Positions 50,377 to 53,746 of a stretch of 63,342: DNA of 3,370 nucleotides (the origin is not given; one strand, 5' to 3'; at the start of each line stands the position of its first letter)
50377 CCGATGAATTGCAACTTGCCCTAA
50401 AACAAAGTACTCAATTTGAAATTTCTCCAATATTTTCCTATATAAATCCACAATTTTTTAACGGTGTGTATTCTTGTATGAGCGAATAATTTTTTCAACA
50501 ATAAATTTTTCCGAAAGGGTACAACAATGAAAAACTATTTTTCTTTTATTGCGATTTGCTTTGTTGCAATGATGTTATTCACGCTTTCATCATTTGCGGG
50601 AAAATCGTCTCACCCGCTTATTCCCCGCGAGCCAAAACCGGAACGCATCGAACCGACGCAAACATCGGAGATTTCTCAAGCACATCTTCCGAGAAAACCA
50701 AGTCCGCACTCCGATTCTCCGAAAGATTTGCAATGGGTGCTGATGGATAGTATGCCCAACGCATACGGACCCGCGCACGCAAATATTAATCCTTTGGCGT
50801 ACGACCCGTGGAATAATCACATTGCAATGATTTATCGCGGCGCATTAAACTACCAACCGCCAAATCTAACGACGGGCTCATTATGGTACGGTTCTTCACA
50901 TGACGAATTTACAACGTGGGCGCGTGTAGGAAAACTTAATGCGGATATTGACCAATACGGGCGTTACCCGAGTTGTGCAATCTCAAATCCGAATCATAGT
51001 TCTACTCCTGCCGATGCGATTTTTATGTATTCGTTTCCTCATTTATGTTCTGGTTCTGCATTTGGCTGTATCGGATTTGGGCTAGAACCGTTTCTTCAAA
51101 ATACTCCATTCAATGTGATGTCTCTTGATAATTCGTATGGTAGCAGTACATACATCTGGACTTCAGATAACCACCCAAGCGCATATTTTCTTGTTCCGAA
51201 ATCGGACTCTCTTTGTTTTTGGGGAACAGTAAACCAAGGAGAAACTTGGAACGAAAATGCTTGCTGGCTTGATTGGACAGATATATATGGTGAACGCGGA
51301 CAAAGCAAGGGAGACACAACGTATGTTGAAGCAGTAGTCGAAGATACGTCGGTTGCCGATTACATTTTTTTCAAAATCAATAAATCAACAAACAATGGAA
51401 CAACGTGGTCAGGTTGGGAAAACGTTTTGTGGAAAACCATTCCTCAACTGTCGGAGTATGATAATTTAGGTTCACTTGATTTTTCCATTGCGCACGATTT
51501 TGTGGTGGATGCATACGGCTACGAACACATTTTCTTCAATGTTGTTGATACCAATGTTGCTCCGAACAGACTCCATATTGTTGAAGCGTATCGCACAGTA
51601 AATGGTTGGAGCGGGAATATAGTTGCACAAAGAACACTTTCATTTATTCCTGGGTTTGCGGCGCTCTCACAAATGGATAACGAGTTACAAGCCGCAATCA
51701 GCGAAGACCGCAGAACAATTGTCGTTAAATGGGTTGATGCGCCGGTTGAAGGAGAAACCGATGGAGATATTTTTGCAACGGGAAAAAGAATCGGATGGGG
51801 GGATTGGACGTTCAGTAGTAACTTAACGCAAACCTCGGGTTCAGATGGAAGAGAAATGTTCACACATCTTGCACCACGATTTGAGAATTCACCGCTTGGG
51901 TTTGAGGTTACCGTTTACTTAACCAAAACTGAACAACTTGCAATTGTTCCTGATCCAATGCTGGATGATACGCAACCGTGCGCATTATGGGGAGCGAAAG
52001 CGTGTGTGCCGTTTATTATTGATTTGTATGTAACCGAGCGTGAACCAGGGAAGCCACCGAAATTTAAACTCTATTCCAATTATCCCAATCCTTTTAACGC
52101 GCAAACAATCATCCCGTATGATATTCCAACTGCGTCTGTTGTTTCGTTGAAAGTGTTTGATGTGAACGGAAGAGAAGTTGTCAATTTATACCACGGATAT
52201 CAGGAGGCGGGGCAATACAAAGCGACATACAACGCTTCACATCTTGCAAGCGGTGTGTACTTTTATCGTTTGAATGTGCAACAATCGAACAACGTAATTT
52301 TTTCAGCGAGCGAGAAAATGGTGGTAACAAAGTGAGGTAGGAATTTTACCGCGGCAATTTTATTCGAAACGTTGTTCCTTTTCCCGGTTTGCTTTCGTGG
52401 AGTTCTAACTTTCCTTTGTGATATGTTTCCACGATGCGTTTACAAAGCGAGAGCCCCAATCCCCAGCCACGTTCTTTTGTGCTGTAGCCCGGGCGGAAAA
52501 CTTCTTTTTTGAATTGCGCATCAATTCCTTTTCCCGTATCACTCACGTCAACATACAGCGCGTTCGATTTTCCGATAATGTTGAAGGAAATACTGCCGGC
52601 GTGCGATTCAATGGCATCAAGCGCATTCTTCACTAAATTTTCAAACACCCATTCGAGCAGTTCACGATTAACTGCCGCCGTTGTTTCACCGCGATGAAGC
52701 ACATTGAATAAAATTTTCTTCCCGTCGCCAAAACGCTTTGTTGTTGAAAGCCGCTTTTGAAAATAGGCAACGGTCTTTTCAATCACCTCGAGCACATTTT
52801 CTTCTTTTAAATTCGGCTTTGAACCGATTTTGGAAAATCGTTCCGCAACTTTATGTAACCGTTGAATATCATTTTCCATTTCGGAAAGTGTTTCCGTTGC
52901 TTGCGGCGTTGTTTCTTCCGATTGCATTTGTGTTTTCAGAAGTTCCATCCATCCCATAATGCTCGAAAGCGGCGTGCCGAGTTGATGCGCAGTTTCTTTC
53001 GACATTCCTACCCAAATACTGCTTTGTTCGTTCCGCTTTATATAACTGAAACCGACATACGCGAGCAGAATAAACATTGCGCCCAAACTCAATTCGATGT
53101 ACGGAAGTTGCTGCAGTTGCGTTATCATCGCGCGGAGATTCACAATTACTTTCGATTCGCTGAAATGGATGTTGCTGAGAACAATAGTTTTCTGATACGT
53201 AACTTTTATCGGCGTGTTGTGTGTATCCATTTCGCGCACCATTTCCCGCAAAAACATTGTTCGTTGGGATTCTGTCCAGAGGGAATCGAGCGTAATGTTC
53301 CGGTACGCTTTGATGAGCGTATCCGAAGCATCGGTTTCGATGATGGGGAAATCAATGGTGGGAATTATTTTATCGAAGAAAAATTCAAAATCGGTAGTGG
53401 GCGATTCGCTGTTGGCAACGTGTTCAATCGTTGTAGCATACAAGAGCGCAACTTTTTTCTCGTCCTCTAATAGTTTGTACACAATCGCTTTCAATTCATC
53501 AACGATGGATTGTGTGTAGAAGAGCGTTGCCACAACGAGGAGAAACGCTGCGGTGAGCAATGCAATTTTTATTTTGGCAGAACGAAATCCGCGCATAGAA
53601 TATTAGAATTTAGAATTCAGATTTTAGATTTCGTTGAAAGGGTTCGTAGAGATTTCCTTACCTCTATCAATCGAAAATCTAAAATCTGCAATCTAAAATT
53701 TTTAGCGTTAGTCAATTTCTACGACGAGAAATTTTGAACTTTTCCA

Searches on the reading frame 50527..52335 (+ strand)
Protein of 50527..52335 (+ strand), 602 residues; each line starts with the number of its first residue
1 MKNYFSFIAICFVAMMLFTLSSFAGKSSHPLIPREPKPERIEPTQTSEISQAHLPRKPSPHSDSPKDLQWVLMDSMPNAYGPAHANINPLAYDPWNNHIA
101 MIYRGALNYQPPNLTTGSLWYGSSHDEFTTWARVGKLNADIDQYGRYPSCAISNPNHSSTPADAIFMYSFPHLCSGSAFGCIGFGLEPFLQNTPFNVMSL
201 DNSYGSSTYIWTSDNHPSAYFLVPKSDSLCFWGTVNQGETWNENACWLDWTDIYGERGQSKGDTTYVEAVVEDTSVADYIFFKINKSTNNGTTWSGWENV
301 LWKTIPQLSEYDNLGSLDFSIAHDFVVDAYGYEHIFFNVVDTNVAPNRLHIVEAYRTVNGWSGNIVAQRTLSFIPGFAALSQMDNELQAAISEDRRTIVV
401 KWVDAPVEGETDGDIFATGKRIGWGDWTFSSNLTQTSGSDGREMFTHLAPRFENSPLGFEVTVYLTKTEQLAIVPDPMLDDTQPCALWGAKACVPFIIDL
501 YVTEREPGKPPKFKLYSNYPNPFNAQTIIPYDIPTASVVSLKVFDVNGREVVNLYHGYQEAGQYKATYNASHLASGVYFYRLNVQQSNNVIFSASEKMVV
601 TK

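Call 15: search_protein_families(library=pfam, proteins=[window:50527-52335:+], max_evalue=0.00001)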
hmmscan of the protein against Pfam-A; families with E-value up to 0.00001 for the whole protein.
window:50527-52335:+ (602 aa): 1 family
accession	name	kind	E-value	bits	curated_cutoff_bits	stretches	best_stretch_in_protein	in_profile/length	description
PF18962.6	Por_Secre_tail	-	4.9e-09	36.8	27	1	519-588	2-68/75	Secretion system C-terminal sorting domain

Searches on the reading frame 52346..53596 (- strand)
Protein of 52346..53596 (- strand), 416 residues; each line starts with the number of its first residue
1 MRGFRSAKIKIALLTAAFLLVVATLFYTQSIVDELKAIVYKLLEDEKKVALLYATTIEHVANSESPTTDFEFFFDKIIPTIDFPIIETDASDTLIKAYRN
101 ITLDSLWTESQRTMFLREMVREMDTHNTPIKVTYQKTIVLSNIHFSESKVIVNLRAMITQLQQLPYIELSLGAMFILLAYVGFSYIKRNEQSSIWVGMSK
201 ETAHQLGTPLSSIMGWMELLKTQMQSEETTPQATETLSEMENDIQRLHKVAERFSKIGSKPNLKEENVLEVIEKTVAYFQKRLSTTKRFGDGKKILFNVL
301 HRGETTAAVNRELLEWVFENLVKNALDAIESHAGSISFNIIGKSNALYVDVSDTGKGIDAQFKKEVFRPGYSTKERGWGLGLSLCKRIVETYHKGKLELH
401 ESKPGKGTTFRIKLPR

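Call 15: search_protein_families(library=pfam, proteins=[window:52346-53596:-], max_evalue=0.00001)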
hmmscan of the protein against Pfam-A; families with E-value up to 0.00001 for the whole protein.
window:52346-53596:- (416 aa): 2 families
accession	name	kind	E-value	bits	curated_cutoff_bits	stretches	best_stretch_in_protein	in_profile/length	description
PF02518.31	HATPase_c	-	5.5e-21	75.5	26.4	1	312-415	4-108/111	Histidine kinase-, DNA gyrase B-, and HSP90-like ATPase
PF00512.31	HisKA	-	2.5e-07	31.1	26.9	1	202-254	9-57/66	His Kinase A (phospho-acceptor) domain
